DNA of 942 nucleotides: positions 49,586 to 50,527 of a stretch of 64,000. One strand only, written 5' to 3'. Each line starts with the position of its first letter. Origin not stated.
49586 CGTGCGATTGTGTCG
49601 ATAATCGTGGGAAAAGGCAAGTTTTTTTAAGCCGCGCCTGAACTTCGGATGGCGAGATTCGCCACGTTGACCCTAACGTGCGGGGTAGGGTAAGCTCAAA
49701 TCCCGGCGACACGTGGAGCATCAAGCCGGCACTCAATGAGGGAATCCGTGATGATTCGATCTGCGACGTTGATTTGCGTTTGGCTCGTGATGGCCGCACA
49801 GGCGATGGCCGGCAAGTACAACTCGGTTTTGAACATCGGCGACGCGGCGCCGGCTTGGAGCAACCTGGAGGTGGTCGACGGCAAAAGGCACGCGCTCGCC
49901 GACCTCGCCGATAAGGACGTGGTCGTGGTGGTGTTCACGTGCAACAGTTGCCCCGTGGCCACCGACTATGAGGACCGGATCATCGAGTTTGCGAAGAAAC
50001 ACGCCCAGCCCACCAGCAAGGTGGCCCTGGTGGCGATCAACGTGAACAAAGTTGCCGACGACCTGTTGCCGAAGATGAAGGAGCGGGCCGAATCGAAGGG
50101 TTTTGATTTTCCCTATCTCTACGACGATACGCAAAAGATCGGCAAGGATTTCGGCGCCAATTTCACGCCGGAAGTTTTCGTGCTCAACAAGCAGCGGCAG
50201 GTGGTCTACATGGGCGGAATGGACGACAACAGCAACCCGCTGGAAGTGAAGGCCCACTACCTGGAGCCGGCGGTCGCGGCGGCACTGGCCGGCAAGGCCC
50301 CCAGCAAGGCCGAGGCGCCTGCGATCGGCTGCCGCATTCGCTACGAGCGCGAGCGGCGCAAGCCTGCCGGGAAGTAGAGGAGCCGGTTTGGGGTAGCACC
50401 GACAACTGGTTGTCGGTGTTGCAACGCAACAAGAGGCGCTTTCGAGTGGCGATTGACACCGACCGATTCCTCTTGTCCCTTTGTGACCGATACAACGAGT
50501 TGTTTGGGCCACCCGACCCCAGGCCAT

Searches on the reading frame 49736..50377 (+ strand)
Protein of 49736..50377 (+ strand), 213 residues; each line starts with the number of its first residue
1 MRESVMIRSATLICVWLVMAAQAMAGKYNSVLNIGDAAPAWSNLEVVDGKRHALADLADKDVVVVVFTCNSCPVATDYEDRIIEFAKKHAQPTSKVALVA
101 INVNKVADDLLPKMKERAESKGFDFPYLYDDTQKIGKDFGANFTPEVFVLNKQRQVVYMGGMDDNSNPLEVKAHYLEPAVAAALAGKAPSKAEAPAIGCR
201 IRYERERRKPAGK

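Call 42: find_encoding_contigs(protein=window:49736-50377:+, flank=10000, max_places=10)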
Protein window:49736-50377:+ (213 aa): no gene with exactly this product is on record in the collection.

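Call 43: find_homologous_proteins(query=window:49736-50377:+, max_evalue=1e-20)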
Query window:49736-50377:+ (213 aa): 3066 proteins with E <= 1e-20 among 5738 candidates; the best 120 are listed.
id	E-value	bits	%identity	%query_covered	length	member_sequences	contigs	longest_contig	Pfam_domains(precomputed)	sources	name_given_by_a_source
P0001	6.1e-134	462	100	98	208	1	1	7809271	PF08534.17,PF13905.13,PF00578.28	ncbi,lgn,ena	-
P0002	4.2e-117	407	84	100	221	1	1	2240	PF08534.17,PF13905.13,PF00578.28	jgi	jgi:peroxiredoxin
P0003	6.5e-97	341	81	86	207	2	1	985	PF08534.17,PF00578.28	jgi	jgi:peroxiredoxin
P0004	1.8e-96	340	78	95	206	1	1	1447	PF08534.17,PF13905.13,PF00578.28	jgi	jgi:peroxiredoxin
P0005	2.2e-96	340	77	96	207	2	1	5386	PF08534.17,PF13905.13,PF00578.28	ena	-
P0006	3.9e-96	339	73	95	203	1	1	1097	PF08534.17,PF13905.13,PF00578.28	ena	-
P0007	9.9e-96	338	74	96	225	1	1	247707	PF08534.17,PF13905.13,PF13098.14,PF00578.28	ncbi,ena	-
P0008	3.0e-95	336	75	96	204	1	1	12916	PF08534.17,PF13905.13,PF00578.28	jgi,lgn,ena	jgi:peroxiredoxin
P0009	3.2e-95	336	73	95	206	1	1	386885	PF08534.17,PF13905.13,PF00578.28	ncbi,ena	-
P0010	3.5e-95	336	76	95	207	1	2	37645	PF08534.17,PF00578.28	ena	-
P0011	5.7e-95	335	81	85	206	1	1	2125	PF08534.17,PF13905.13,PF00578.28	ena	-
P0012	5.8e-95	335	76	98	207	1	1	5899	PF08534.17,PF13905.13,PF00578.28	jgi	-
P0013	7.8e-95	335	74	97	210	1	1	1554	PF08534.17,PF13905.13,PF00578.28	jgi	-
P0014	1.4e-94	334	75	95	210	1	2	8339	PF08534.17,PF13905.13,PF13098.14,PF00578.28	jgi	jgi:peroxiredoxin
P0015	4.0e-94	332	80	85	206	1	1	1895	PF08534.17,PF13905.13,PF00578.28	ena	-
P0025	1.1e-92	328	76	86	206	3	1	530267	PF08534.17,PF00578.28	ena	-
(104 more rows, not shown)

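Call 44: find_encoding_contigs(protein=P0001, flank=3000, max_places=3)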
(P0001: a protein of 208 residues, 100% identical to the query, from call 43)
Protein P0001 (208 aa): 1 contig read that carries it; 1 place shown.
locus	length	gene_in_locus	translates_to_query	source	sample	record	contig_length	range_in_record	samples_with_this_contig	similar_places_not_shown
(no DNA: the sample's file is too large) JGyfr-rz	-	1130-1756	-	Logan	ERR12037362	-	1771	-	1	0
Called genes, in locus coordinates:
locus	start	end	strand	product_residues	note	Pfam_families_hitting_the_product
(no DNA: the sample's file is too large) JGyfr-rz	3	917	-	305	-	?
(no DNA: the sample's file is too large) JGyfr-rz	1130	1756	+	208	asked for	PF00578:AhpC-TSA, PF08534:Redoxin, PF13905:Thioredoxin_8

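Call 45: find_encoding_contigs(protein=P0002, flank=3000, max_places=3)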
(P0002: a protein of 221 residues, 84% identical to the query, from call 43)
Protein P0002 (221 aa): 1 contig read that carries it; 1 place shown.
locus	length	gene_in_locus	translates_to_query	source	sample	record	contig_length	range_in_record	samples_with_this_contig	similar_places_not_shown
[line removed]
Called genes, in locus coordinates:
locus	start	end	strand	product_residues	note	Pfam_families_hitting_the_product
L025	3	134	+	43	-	?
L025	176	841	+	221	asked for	PF00578:AhpC-TSA, PF08534:Redoxin, PF13905:Thioredoxin_8 (weak)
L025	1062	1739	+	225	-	PF00440:TetR_N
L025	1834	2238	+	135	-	?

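Call 49: list_cluster_members(proteins=[P0001])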
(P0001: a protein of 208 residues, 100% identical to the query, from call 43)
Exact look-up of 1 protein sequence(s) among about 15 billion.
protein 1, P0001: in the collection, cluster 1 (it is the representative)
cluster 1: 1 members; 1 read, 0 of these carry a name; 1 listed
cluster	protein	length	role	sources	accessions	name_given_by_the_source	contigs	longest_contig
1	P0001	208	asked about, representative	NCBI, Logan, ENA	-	-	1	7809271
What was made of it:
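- Tried and rejected: Retrieving the source genome through the peroxiredoxin gene (calls 42, 44, 49): no DNA and no name were returned.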

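Call 54: find_encoding_contigs(protein=P0010, flank=10000, max_places=2)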
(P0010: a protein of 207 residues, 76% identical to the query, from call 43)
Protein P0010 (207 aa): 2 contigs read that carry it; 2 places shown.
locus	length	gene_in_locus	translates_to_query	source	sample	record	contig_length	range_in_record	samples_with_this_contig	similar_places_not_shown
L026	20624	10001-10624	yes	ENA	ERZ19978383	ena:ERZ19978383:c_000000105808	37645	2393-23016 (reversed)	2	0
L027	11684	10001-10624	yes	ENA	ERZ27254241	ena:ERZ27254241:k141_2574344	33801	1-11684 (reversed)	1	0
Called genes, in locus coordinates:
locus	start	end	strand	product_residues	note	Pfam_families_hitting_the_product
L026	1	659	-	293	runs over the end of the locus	PF03372:Exo_endo_phos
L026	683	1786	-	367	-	PF08240:ADH_N, PF16912:Glu_dehyd_C, PF00107:ADH_zinc_N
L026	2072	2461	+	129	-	-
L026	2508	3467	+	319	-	PF00135:COesterase (weak), PF20434:BD-FAE, PF07859:Abhydrolase_3, PF12697:Abhydrolase_6 (weak), PF01738:DLH (faint), PF00326:Peptidase_S9, PF08386:Abhydrolase_4 (weak)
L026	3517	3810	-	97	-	-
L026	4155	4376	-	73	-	PF00404:Dockerin_1 (weak)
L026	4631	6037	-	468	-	PF07394:DUF1501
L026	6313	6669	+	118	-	PF12840:HTH_20, PF01022:HTH_5, PF01047:MarR (faint), PF12802:MarR_2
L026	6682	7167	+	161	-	PF10604:Polyketide_cyc2 (weak), PF08327:AHSA1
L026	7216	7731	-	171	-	PF13302:Acetyltransf_3, PF13420:Acetyltransf_4, PF00583:Acetyltransf_1, PF13508:Acetyltransf_7 (weak)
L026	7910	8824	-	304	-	PF03009:GDPD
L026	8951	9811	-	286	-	PF12146:Hydrolase_4, PF00561:Abhydrolase_1, PF12697:Abhydrolase_6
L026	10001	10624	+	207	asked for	PF00578:AhpC-TSA, PF08534:Redoxin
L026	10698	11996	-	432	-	-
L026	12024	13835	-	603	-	PF07591:PT-HINT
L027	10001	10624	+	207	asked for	PF00578:AhpC-TSA, PF08534:Redoxin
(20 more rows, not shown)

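Call 55: find_encoding_contigs(protein=P0005, flank=10000, max_places=2)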
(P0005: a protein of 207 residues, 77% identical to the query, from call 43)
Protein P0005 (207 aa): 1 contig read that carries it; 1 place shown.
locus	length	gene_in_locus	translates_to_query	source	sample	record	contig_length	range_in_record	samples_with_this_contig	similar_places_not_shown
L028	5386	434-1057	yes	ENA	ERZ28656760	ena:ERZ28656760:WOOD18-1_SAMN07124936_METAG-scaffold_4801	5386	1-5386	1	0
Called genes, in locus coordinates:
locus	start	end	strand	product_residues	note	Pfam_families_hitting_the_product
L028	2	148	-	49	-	?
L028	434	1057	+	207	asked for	PF00578:AhpC-TSA, PF08534:Redoxin, PF13905:Thioredoxin_8 (weak)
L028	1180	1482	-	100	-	-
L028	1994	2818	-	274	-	PF03412:Peptidase_C39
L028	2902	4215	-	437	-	-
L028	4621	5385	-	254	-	?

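Call 56: find_encoding_contigs(protein=P0025, flank=10000, max_places=2)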
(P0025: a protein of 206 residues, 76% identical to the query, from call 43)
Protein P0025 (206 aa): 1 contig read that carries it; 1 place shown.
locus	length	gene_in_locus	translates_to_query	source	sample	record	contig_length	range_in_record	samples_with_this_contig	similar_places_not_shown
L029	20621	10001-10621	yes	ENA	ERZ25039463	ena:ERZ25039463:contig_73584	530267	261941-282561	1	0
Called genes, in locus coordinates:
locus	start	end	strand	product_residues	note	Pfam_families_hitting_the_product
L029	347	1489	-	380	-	PF24684:Vgb_lyase (faint), PF25021:TEN_NHL (weak), PF01436:NHL (weak), PF25021:TEN_NHL, PF01436:NHL (weak)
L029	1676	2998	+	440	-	PF00753:Lactamase_B, PF14863:Alkyl_sulf_dimr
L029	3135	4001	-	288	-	PF03372:Exo_endo_phos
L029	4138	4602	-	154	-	PF00107:ADH_zinc_N (weak), PF16912:Glu_dehyd_C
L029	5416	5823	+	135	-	-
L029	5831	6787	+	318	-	PF00135:COesterase, PF20434:BD-FAE, PF07859:Abhydrolase_3, PF01738:DLH (faint), PF00326:Peptidase_S9, PF20434:BD-FAE (weak)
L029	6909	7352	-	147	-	PF07394:DUF1501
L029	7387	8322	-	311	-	PF07394:DUF1501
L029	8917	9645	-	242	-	PF00561:Abhydrolase_1, PF12146:Hydrolase_4, PF12697:Abhydrolase_6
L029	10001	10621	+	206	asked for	PF00578:AhpC-TSA, PF08534:Redoxin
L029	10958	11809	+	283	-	PF00440:TetR_N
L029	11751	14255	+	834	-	PF00578:AhpC-TSA, PF08534:Redoxin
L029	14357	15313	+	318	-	PF19777:DUF6263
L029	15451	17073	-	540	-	PF02321:OEP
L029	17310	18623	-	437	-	PF04734:Ceramidase_alk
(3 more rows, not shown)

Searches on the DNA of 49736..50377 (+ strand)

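Call 47: search_with_rna_model(model_id=R1, source=L025, max_evalue=1)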
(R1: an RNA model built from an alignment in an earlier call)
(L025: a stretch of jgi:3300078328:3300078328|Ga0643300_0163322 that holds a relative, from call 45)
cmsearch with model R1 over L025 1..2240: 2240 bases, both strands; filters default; matches with E-value up to 1: 2.
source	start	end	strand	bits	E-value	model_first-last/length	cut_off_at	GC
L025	788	922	-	51.3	7.8e-14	1-137/137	no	0.64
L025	788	922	+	33.9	3.8e-09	1-137/137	no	0.64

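Call 57: search_with_rna_model(model_id=R1, sources=[L026, L027, L028, L029], max_evalue=1)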
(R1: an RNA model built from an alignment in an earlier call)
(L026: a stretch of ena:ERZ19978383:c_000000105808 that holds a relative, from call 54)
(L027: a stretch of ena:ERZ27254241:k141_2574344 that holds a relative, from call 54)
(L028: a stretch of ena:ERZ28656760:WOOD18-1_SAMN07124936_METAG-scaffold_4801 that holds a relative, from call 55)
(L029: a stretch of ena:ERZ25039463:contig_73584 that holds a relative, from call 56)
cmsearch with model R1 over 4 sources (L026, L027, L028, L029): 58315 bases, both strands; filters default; matches with E-value up to 1: 0.
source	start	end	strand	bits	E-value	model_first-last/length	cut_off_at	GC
